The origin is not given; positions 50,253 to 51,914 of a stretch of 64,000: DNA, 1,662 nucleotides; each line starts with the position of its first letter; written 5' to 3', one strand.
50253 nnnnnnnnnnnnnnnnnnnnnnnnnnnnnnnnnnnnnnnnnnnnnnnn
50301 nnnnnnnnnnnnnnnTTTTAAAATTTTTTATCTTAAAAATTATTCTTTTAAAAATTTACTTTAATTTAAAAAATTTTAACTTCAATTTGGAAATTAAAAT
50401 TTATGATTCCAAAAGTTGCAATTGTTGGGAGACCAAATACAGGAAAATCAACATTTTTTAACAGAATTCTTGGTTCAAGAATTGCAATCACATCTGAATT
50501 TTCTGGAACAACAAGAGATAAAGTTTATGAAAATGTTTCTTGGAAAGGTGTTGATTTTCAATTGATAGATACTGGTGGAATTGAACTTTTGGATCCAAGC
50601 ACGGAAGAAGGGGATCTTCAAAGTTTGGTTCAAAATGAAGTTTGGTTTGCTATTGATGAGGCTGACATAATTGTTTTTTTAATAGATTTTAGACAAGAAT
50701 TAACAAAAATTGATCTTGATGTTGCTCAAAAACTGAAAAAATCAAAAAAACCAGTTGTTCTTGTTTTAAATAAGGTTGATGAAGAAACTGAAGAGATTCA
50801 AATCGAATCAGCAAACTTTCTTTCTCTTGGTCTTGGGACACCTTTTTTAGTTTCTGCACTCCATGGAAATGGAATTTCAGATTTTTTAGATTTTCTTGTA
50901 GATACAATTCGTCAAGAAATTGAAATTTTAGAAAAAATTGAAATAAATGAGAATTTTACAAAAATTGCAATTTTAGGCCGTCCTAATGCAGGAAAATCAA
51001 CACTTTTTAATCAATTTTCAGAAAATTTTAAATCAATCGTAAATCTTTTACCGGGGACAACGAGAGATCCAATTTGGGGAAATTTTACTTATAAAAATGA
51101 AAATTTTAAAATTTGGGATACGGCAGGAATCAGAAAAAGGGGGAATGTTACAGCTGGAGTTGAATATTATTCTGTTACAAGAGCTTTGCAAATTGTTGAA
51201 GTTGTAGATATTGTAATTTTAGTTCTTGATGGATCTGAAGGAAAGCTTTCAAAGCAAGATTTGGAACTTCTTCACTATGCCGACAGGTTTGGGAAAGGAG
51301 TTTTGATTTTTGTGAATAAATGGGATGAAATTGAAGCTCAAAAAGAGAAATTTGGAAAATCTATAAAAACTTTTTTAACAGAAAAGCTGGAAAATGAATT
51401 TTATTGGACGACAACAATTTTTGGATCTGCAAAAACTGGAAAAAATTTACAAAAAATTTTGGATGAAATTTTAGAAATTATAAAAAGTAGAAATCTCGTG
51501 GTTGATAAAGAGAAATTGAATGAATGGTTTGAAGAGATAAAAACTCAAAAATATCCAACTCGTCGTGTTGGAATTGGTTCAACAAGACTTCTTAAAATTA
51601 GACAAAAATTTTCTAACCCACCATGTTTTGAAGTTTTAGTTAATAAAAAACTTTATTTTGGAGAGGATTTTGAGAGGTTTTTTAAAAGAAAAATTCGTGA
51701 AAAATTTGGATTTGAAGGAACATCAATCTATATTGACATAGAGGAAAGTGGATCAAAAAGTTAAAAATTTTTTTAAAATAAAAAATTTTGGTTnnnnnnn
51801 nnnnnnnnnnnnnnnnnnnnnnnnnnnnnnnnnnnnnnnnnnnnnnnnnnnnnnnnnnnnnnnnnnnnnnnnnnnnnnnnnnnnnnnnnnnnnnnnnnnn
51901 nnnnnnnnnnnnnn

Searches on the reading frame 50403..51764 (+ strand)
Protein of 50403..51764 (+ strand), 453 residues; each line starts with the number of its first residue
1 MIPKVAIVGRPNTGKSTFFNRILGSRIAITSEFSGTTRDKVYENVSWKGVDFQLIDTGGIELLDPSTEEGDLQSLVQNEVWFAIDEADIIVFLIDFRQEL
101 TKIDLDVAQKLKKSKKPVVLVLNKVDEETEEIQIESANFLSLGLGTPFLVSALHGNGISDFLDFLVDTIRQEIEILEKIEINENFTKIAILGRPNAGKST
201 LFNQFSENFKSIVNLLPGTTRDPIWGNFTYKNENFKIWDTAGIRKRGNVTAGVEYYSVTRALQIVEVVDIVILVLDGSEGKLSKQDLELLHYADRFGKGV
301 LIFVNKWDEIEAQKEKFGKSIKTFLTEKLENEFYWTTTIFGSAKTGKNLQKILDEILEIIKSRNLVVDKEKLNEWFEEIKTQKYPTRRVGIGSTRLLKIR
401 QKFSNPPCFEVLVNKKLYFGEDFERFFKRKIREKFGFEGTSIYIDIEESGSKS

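Call 16: search_protein_families(library=pfam, proteins=[window:50403-51764:+], max_evalue=0.001)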
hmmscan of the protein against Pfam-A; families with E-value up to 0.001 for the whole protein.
window:50403-51764:+ (453 aa): 18 families
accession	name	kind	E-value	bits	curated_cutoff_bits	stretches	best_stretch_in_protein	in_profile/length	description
PF01926.29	MMR_HSR1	-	1.3e-56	190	21.9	2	4-124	1-113/113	50S ribosome-binding GTPase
PF02421.24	FeoB_N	-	2.1e-33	115.5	27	2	4-162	2-153/156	Ferrous iron transport protein B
PF00009.33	GTP_EFTU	-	3.6e-23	82.6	26.5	2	265-361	90-187/188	Elongation factor Tu GTP binding domain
PF00025.27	Arf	-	3.9e-14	52.9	22.3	1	174-357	3-171/174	ADP-ribosylation factor family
PF14714.11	KH_dom-like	-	5.1e-13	49.6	27.3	1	368-445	3-79/81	KH-domain-like of EngA bacterial GTPase enzymes, C-terminal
PF00350.29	Dynamin_N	-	2e-12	47.9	27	0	5-36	1-32/168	Dynamin family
PF00071.28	Ras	-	3.2e-12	46.8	21.6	1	4-170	1-161/162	Ras family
PF04548.22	AIG1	-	3.3e-10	40.1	27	1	5-113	3-109/212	AIG1 family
PF08477.19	Roc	-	9.8e-10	39.1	27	1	187-262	1-82/119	Ras of Complex, Roc, domain of DAPkinase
PF03193.22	RsgA_GTPase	-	1.8e-07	31.6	30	0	111-208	49-129/174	RsgA GTPase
PF10662.15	PduV-EutP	-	5.4e-06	26.7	21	1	85-165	62-141/143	Ethanolamine utilisation - propanediol utilisation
PF03308.22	MeaB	-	3.3e-05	23.5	23.1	0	263-361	142-236/273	Methylmalonyl Co-A mutase-associated GTPase MeaB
PF13479.12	AAA_24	-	6.1e-05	23.4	27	0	4-102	4-78/195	AAA domain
PF00005.33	ABC_tran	-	0.00011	23.2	25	0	186-210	12-36/137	ABC transporter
PF05621.17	TniB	-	0.00021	21.2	22.4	0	168-208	18-58/189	Bacterial TniB protein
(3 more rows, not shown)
